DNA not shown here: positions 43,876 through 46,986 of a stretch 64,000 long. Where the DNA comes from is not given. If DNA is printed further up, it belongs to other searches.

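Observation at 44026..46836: Multihaem cytochrome c carrying a T9SS C-terminal sorting domain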

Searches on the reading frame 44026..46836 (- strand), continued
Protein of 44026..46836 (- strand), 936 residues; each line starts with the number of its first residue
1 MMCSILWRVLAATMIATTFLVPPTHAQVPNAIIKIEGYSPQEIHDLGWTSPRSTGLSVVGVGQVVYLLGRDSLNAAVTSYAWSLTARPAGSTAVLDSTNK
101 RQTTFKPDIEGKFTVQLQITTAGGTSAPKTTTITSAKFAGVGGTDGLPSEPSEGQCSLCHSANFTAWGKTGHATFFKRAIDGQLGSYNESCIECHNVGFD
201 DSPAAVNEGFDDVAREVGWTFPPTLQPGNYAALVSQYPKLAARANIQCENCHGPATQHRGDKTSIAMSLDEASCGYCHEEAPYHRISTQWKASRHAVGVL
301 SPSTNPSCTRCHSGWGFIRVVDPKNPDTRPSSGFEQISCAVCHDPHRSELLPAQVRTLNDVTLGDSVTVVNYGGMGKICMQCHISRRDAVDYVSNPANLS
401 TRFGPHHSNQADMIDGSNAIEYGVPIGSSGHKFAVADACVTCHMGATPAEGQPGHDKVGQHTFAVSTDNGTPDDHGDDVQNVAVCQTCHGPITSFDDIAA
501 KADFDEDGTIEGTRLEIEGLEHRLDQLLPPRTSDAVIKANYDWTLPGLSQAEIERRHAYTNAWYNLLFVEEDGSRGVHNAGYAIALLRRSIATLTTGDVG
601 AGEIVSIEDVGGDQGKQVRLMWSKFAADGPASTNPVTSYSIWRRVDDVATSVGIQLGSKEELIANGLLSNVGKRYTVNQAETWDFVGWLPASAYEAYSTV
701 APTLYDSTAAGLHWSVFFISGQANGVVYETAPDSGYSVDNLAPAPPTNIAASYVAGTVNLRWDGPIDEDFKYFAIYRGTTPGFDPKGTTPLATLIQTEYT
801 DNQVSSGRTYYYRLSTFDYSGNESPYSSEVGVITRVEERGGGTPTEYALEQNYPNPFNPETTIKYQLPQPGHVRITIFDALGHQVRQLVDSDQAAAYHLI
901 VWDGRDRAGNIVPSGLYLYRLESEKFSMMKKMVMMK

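Call 68: find_encoding_contigs(protein=P0094, flank=9000, max_places=1)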
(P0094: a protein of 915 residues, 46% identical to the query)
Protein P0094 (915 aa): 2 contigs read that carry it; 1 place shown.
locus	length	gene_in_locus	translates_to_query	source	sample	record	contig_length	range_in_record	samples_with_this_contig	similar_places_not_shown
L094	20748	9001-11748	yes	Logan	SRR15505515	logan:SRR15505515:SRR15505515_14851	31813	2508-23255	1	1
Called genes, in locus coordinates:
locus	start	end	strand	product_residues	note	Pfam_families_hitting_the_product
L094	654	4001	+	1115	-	PF02811:PHP, PF07733:DNA_pol3_alpha, PF17657:DNA_pol3_finger, PF14579:HHH_6, PF01336:tRNA_anti-codon (weak)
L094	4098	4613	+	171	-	PF00072:Response_reg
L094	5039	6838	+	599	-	PF00512:HisKA (weak), PF02518:HATPase_c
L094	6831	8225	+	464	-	PF00072:Response_reg, PF00158:Sigma54_activat, PF01078:Mg_chelatase (faint), PF14532:Sigma54_activ_2, PF07728:AAA_5, PF25601:AAA_lid_14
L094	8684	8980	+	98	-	-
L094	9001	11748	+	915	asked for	PF14522:Cytochrome_C7 (faint), PF14537:Cytochrom_c3_2 (faint), PF22113:Mtrc-MtrF_II-IV_dom (faint), PF13435:Cytochrome_C554 (faint), PF18962:Por_Secre_tail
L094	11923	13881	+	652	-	PF03169:OPT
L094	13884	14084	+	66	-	-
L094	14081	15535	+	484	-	PF00474:SSF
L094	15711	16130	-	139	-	PF06491:Disulph_isomer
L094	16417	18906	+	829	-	PF09613:HrpB1_HrpK (faint), PF13432:TPR_16 (weak), PF00515:TPR_1 (weak), PF07719:TPR_2 (weak), PF23914:TPR_CcmH_CycH, PF13414:TPR_11 (weak), PF00069:Pkinase, PF07714:PK_Tyr_Ser-Thr, +9 more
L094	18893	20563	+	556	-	PF00498:FHA, PF16697:Yop-YscD_cpl, PF07228:SpoIIE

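Call 69: find_encoding_contigs(protein=P0076, flank=9000, max_places=1)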
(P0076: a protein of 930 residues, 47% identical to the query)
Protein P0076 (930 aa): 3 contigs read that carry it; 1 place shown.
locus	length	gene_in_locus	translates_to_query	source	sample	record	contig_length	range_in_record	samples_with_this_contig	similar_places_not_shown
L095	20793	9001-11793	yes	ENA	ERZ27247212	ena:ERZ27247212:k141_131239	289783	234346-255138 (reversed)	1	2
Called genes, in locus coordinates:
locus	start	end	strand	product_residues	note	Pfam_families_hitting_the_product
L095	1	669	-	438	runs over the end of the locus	PF07994:NAD_binding_5, PF01658:Inos-1-P_synth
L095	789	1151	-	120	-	PF02261:Asp_decarbox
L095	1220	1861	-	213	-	PF01066:CDP-OH_P_transf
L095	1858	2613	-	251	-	PF00590:TP_methylase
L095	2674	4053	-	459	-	PF00202:Aminotran_3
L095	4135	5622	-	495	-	PF00171:Aldedh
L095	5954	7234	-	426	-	PF00365:PFK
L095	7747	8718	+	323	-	PF00248:Aldo_ket_red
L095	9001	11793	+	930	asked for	PF22352:K319L-like_PKD (faint), PF14522:Cytochrome_C7 (faint), PF13860:FlgD_ig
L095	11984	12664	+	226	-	PF00160:Pro_isomerase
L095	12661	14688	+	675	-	PF00082:Peptidase_S8, PF22184:CBM_56 (weak), PF13860:FlgD_ig (weak)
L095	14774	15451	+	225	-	PF01865:PhoU_div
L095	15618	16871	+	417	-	PF01384:PHO4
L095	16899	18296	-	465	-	PF01938:TRAM, PF05958:tRNA_U5-meth_tr, PF13649:Methyltransf_25 (weak), PF13847:Methyltransf_31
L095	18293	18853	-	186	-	PF22262:DUF6950 (faint), PF00877:NLPC_P60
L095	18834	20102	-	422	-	PF09861:Lar_N, PF21113:LarA_C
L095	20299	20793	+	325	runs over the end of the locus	PF03706:LPG_synthase_TM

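Call 70: find_encoding_contigs(protein=P0110, flank=9000, max_places=1)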
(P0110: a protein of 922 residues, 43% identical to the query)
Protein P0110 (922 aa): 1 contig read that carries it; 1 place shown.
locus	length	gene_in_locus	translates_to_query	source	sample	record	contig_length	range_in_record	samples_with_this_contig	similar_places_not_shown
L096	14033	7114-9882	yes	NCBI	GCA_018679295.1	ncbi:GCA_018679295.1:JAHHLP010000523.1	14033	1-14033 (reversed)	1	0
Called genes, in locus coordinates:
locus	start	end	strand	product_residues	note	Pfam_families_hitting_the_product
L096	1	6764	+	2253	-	PF05345:He_PIG, PF17803:Cadherin_4, PF17892:Cadherin_5, PF17963:Big_9, PF05345:He_PIG, PF05345:He_PIG, PF05345:He_PIG, PF17803:Cadherin_4, +21 more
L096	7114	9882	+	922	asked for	PF14522:Cytochrome_C7 (faint), PF14537:Cytochrom_c3_2 (faint), PF02335:Cytochrom_C552 (faint), PF22113:Mtrc-MtrF_II-IV_dom (weak), PF18962:Por_Secre_tail (weak)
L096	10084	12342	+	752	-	PF13620:CarboxypepD_reg, PF13715:CarbopepD_reg_2, PF07715:Plug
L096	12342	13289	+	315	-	PF14054:DUF4249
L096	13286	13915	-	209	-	PF00293:NUDIX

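Call 78: find_encoding_contigs(protein=P0016, flank=9000, max_places=1)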
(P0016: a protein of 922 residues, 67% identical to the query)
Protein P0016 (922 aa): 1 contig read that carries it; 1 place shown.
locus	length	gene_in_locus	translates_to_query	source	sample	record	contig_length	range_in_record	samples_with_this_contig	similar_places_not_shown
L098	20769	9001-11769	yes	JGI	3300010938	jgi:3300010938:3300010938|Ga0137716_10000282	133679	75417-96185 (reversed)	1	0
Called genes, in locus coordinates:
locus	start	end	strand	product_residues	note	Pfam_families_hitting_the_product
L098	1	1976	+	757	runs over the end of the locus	PF00708:Acylphosphatase, PF07503:zf-HYPF, PF01300:Sua5_yciO_yrdC, PF17788:HypF_C, PF22521:HypF_C_2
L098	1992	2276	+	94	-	PF01455:HupF_HypC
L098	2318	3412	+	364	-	PF01924:HypD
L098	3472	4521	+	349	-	PF00586:AIRS, PF02769:AIRS_C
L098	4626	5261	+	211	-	-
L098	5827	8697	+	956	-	PF22113:Mtrc-MtrF_II-IV_dom (faint), PF13435:Cytochrome_C554 (faint), PF02335:Cytochrom_C552 (weak), PF09459:EB_dh, PF18962:Por_Secre_tail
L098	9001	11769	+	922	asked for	PF13435:Cytochrome_C554 (faint), PF14522:Cytochrome_C7 (faint), PF14537:Cytochrom_c3_2 (faint), PF22113:Mtrc-MtrF_II-IV_dom (weak), PF13860:FlgD_ig, PF18962:Por_Secre_tail (faint)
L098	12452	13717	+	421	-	-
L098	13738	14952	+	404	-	PF02085:Cytochrom_CIII (faint), PF14537:Cytochrom_c3_2 (faint), PF22113:Mtrc-MtrF_II-IV_dom (faint), PF14522:Cytochrome_C7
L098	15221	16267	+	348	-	PF14522:Cytochrome_C7 (faint), PF14537:Cytochrom_c3_2 (faint), PF09698:GSu_C4xC__C2xCH (weak)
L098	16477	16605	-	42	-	-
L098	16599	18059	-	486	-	PF00282:Pyridoxal_deC, PF01212:Beta_elim_lyase, PF05889:SepSecS (weak)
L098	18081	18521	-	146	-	PF04299:FMN_bind_2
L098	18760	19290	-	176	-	PF04978:MST (weak), PF12867:DinB_2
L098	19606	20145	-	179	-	-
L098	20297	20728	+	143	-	PF07900:DUF1670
